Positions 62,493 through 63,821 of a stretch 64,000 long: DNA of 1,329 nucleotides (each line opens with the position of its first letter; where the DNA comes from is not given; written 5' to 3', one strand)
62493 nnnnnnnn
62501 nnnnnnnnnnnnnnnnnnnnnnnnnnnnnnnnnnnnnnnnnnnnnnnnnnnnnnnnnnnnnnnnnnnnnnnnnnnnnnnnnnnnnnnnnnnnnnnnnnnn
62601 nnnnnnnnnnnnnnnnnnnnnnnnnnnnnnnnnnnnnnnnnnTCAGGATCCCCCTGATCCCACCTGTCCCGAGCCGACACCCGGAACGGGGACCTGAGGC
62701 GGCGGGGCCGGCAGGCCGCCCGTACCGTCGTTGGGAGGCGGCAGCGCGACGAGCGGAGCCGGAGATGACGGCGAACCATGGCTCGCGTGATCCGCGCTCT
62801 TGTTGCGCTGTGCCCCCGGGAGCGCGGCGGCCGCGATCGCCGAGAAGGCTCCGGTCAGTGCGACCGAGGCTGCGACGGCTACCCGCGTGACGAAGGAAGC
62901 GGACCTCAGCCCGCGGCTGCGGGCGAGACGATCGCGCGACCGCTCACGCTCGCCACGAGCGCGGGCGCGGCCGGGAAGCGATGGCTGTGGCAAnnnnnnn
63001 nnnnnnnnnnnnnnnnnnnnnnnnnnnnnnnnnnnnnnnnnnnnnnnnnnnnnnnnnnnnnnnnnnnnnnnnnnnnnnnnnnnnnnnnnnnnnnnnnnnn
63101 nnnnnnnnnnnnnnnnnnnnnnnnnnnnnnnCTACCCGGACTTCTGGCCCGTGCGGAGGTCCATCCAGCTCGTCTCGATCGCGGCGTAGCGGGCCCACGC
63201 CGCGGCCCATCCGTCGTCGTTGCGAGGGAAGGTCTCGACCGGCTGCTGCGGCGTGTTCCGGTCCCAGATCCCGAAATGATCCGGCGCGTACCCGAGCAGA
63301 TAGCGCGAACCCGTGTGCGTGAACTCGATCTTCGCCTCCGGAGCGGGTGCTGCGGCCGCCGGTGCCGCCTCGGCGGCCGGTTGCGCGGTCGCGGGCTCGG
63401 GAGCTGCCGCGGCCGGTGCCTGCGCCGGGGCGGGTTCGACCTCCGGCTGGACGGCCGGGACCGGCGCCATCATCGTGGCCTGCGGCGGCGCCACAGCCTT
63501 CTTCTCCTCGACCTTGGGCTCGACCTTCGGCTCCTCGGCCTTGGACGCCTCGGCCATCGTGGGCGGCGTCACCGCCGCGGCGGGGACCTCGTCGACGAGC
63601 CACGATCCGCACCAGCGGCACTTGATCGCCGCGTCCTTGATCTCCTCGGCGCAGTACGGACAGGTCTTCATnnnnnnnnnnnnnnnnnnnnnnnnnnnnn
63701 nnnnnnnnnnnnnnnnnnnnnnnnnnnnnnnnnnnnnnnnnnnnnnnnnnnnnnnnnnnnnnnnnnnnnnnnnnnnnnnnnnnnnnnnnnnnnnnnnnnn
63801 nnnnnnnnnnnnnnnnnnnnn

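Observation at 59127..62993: ApbE / ferric-reductase-like membrane protein / NuoF-like / ferredoxin operon: candidate transmembrane electron-transfer module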

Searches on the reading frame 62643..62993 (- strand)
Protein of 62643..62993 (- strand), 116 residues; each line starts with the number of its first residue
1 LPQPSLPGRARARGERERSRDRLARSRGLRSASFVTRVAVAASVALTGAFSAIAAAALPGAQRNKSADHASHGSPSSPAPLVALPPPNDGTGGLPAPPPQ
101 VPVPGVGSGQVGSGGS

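Call 4: search_protein_families(library=pfam, proteins=[window:62643-62993:-], max_evalue=0.1)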
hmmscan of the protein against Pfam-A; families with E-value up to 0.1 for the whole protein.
window:62643-62993:- (116 aa): 0 families

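Call 32: search_protein_families(library=ncbifam, proteins=[window:62643-62993:-], max_evalue=0.01)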
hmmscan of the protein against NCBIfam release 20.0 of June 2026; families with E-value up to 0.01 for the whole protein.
window:62643-62993:- (116 aa): 0 families

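Call 34: find_homologous_proteins(query=A3, max_evalue=0.01)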
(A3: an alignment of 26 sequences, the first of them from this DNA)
Query A3 (26 sequences) (116 aa, profile of the alignment): 127 proteins with E <= 0.01 among 8000 candidates; the best 120 are listed.
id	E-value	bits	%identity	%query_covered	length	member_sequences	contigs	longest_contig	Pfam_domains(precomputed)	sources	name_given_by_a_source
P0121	3.1e-17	81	46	32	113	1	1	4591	-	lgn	-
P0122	5.1e-17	81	-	-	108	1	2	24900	-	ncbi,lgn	-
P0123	6.1e-17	80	38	72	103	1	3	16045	-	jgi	jgi:hypothetical protein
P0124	2.2e-16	78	72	100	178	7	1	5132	-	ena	-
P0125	3.6e-16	78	75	100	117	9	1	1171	-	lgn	-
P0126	1.4e-15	76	55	17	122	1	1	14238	-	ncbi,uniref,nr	ncbi:hypothetical protein KGA66_24420 [Actinocrinis puniceicyclus]|uniref:Uncharacterized protein n=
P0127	3.0e-15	75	34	82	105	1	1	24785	-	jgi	jgi:hypothetical protein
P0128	3.0e-15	75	72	100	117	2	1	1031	-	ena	-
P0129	4.9e-15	74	35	80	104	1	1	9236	-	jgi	jgi:hypothetical protein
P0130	7.8e-15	74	41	55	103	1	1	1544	-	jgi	-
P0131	8.5e-15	73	-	-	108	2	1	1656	-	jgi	jgi:hypothetical protein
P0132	9.4e-15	73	42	62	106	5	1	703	-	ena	-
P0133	1.2e-14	73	63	100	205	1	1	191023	-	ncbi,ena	-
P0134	1.2e-14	73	-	-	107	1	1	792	-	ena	-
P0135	1.6e-14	73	40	52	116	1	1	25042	-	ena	-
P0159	2.8e-13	69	42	31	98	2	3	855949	-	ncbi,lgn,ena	-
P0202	1.1e-10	60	44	41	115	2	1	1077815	-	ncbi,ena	-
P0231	7.8e-8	51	40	55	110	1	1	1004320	-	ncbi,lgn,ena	-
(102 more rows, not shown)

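Call 64: search_protein_representatives(alignment_id=A5)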
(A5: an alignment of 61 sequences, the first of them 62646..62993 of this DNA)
Query: 61 sequences, 110 profile positions. Proteins with E-value up to 0.001 (for the whole library): 1986; up to 1e-10: 451; up to 1e-30: 0. The best 150 are listed.
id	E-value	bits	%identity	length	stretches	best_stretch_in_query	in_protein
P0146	2.7e-28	114.9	-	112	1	1-110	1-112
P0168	7.6e-26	107.0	-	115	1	4-110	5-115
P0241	3.7e-24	101.6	-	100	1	9-110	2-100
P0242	4.8e-22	94.8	-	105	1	10-110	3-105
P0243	5.2e-22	94.7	-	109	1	2-110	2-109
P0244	2.7e-21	92.4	-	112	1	8-110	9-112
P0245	3.8e-21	91.9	-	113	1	5-110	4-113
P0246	5.3e-21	91.4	-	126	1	8-110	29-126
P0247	8.8e-21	90.7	-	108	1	5-110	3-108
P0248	1.4e-20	90.0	-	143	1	4-110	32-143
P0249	2.1e-20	89.5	-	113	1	6-110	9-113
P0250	2.2e-20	89.4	-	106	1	5-110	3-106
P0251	3.0e-20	89.0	-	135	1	9-110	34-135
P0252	3.7e-20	88.7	-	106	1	9-110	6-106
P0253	6.3e-20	88.0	-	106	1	6-110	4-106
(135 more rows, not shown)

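Call 73: find_encoding_contigs(protein=P0159, flank=5000, max_places=1)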
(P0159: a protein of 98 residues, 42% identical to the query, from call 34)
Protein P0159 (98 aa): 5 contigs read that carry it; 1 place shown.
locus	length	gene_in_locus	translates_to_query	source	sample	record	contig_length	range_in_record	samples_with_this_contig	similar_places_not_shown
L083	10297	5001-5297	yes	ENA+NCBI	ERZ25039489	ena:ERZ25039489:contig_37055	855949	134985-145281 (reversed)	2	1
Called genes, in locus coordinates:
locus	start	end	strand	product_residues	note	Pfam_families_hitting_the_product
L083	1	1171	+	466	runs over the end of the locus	PF01654:Cyt_bd_oxida_I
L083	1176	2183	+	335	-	PF02322:Cyt_bd_oxida_II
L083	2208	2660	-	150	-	PF00582:Usp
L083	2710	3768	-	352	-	PF00990:GGDEF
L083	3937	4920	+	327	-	PF01522:Polysacc_deac_1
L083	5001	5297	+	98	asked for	-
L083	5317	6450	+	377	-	PF01794:Ferric_reduct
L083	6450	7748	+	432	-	PF01512:Complex1_51K, PF10531:SLBB (weak), PF10589:NADH_4Fe-4S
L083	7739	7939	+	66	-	PF13459:Fer4_15, PF13370:Fer4_13 (weak)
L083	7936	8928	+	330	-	-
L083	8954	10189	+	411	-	PF02771:Acyl-CoA_dh_N, PF02770:Acyl-CoA_dh_M, PF00441:Acyl-CoA_dh_1, PF08028:Acyl-CoA_dh_2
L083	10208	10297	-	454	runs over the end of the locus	PF04055:Radical_SAM, PF13186:SPASM, PF02810:SEC-C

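Call 74: find_encoding_contigs(protein=P0202, flank=5000, max_places=1)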
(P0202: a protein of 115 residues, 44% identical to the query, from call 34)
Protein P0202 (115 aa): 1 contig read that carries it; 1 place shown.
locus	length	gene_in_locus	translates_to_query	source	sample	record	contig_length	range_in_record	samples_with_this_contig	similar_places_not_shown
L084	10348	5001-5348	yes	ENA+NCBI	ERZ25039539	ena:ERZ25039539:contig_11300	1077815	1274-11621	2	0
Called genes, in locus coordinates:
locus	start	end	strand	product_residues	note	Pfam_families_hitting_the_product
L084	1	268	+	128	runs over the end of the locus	PF00482:T2SSF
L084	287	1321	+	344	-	-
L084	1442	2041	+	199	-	-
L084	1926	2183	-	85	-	-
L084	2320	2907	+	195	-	-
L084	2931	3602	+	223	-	PF00072:Response_reg, PF00486:Trans_reg_C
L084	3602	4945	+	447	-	PF00672:HAMP (weak), PF00512:HisKA, PF02518:HATPase_c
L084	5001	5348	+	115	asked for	-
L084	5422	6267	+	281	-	PF02424:ApbE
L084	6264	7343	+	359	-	PF01794:Ferric_reduct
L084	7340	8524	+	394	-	PF01512:Complex1_51K, PF10531:SLBB, PF10589:NADH_4Fe-4S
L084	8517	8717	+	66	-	PF13459:Fer4_15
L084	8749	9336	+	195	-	-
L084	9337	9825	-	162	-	PF01966:HD, PF13487:HD_5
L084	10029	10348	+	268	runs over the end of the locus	-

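Call 75: find_encoding_contigs(protein=P0231, flank=5000, max_places=1)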
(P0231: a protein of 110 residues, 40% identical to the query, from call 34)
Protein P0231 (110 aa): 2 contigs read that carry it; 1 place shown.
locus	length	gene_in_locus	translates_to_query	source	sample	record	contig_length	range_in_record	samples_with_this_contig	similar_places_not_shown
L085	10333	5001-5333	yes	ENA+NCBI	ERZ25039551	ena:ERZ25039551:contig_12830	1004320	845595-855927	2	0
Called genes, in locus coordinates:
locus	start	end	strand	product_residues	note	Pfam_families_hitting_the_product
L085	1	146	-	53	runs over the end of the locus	-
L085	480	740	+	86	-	PF22802:RsiG (faint)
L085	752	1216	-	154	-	-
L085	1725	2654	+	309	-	-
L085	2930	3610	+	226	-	PF00072:Response_reg, PF00486:Trans_reg_C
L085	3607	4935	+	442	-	PF00512:HisKA, PF13581:HATPase_c_2 (weak), PF02518:HATPase_c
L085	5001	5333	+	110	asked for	-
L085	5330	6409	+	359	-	PF01794:Ferric_reduct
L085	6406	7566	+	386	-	PF01512:Complex1_51K, PF10531:SLBB (weak), PF10589:NADH_4Fe-4S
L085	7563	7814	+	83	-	PF13370:Fer4_13 (weak), PF13459:Fer4_15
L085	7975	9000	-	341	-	PF05887:Trypan_PARP (weak)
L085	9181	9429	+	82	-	-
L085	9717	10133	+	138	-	-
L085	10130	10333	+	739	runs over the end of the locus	PF00708:Acylphosphatase, PF07503:zf-HYPF, PF01300:Sua5_yciO_yrdC, PF17788:HypF_C, PF22521:HypF_C_2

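Call 76: search_protein_families(library=pfam, proteins=[window:62646-62993:-], max_evalue=10)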
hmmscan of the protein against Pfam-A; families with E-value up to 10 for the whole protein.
window:62646-62993:- (116 aa): 0 families

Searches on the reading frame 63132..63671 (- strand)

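Call 4: search_protein_families(library=pfam, proteins=[window:63132-63671:-], max_evalue=0.1)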
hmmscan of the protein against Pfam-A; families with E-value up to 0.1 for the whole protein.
window:63132-63671:- (179 aa): 3 families
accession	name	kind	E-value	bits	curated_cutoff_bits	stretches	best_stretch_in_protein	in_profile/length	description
PF13248.11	Zn_ribbon_3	-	0.0004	20.2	27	1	1-23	2-24/26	zinc-ribbon domain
PF10571.15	UPF0547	-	0.00043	20.8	29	1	2-22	1-21/26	Uncharacterised protein family UPF0547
PF12773.13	DZR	-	0.013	16.1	27.3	1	4-25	1-22/45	Double zinc ribbon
